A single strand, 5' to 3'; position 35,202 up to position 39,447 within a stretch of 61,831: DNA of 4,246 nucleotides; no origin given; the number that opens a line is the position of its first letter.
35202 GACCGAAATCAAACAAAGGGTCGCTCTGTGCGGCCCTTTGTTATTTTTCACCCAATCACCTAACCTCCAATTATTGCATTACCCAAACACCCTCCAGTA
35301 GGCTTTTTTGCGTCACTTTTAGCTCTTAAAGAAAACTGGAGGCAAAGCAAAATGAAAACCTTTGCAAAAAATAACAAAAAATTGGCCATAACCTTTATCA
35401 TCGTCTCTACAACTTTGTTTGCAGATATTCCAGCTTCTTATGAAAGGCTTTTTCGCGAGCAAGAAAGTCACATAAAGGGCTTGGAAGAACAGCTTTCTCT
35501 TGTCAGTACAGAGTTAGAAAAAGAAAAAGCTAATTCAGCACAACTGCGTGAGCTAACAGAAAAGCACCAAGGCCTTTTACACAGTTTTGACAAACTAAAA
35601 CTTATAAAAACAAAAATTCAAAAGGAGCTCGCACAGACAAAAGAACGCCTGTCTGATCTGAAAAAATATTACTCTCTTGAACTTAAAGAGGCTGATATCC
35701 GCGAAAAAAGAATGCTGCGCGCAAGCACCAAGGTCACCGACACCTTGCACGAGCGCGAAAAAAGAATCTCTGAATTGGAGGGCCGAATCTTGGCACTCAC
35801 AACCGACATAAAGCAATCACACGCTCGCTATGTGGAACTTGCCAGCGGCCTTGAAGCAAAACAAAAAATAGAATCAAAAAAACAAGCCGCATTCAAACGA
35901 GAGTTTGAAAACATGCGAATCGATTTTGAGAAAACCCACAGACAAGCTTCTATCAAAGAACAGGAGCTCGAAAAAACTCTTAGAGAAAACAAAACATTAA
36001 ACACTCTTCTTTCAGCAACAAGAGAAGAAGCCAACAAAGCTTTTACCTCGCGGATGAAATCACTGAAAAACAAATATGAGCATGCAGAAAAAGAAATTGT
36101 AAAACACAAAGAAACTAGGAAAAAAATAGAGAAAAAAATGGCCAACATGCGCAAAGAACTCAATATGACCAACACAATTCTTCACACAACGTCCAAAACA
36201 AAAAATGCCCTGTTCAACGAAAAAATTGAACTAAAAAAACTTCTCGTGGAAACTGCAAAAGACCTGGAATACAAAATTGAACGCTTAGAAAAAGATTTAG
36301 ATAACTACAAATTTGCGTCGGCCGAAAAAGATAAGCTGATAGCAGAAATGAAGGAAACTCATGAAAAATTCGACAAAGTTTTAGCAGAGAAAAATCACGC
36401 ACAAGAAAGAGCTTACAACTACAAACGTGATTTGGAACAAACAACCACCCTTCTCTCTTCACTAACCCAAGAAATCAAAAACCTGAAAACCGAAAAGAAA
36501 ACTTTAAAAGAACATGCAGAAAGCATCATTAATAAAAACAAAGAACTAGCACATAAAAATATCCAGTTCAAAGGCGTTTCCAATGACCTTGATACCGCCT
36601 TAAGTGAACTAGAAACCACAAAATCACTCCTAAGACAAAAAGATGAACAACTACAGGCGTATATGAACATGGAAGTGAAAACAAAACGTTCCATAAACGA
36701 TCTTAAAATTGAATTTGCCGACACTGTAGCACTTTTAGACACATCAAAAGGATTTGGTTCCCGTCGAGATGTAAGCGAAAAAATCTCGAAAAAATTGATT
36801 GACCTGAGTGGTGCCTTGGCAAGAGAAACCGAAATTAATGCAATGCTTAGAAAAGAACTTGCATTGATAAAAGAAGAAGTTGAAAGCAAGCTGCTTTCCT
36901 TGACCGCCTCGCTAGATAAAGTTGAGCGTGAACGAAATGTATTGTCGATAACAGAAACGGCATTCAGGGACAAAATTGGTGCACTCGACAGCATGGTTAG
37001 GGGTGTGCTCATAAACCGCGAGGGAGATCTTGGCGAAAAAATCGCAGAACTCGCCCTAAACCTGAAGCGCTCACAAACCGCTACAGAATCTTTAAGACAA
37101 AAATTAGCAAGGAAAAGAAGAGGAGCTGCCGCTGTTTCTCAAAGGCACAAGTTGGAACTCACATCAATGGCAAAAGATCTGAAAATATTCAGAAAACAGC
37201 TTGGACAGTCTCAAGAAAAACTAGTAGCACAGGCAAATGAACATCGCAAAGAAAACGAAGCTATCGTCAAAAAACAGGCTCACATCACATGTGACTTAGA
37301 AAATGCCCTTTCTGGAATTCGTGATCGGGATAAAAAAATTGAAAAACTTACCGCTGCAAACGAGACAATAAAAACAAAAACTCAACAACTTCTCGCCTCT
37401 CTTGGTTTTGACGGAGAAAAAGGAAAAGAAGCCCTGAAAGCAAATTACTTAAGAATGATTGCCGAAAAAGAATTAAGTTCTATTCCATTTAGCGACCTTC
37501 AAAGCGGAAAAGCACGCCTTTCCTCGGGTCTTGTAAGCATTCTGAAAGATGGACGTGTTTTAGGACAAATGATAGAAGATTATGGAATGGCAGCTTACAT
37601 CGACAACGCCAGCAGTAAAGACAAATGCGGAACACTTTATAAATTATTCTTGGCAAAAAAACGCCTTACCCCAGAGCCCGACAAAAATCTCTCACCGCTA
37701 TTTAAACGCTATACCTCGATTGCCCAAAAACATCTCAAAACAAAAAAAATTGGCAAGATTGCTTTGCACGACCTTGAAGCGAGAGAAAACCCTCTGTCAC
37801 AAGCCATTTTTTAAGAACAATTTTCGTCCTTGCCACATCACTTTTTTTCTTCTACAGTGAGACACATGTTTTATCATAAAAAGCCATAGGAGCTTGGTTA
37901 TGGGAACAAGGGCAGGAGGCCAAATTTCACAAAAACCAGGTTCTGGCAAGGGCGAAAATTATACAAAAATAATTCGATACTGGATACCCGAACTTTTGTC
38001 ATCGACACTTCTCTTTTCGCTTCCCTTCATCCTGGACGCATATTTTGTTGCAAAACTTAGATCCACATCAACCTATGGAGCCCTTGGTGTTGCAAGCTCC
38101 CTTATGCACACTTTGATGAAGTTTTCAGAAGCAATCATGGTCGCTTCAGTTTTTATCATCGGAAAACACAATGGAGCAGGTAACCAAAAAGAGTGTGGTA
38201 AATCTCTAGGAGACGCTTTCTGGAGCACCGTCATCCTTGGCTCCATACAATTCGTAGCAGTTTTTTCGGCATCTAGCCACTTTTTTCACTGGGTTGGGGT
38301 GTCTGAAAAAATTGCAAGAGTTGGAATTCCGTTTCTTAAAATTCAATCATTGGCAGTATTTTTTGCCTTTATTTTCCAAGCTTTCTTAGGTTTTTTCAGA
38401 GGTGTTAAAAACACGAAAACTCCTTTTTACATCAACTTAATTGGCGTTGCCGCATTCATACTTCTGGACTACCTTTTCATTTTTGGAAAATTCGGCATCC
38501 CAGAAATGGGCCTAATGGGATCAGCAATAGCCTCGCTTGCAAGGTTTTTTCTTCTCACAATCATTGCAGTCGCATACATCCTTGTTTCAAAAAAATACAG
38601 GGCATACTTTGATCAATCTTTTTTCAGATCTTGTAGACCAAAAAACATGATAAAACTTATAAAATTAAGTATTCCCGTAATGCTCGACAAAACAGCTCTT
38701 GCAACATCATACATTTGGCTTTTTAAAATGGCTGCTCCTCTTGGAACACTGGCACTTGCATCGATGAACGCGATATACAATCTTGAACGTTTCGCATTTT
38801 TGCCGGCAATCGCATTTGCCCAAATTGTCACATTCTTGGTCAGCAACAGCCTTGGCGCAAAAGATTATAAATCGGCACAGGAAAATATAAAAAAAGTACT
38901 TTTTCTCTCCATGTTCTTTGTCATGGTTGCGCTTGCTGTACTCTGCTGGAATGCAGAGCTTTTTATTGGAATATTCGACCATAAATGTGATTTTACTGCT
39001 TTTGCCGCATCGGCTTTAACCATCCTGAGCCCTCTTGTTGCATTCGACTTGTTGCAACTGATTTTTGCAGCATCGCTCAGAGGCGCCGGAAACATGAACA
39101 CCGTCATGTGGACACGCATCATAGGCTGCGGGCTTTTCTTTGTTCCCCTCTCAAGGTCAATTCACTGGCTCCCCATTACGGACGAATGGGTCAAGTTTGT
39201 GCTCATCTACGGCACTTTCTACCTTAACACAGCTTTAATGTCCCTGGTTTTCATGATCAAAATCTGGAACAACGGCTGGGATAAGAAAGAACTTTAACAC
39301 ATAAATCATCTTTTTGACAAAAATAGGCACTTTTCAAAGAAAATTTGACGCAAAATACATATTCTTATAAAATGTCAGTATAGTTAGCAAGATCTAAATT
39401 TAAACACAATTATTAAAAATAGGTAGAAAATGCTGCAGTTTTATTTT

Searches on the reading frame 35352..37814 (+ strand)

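Call 18: search_protein_families(library=pfam, proteins=[window:35352-37814:+], max_evalue=0.01)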
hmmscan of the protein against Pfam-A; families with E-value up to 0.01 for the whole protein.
window:35352-37814:+ (820 aa): 0 families

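Call 87: search_protein_families(library=ncbifam, proteins=[window:35352-37814:+], max_evalue=0.001)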
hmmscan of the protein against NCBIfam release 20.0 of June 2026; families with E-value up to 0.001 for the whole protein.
window:35352-37814:+ (820 aa): 4 families
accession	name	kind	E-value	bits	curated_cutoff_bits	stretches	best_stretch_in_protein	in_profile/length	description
TIGR02169.1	SMC_prok_A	equivalog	5.3e-08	31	729.4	1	79-405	187-522/1165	chromosome segregation protein SMC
NF045487.1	ASRP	equivalog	2.4e-06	26.5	300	1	282-688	132-495/593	archaea-specific SMC-related protein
TIGR02168.1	SMC_prok_B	equivalog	1.2e-05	23.3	567.35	0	280-529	667-924/1181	chromosome segregation protein SMC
TIGR04523.1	Mplasa_alph_rch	subfamily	0.00036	18.6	270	1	114-680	31-587/745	helix-rich protein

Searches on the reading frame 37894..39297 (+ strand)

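Call 54: search_protein_families(library=pfam, proteins=[window:37894-39297:+], max_evalue=0.0001)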
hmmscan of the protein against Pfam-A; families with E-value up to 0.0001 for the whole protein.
window:37894-39297:+ (467 aa): 1 family
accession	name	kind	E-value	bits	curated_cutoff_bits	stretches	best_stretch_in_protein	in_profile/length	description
PF01554.23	MatE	-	1.8e-35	122.4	24.9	2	37-194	5-161/161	MatE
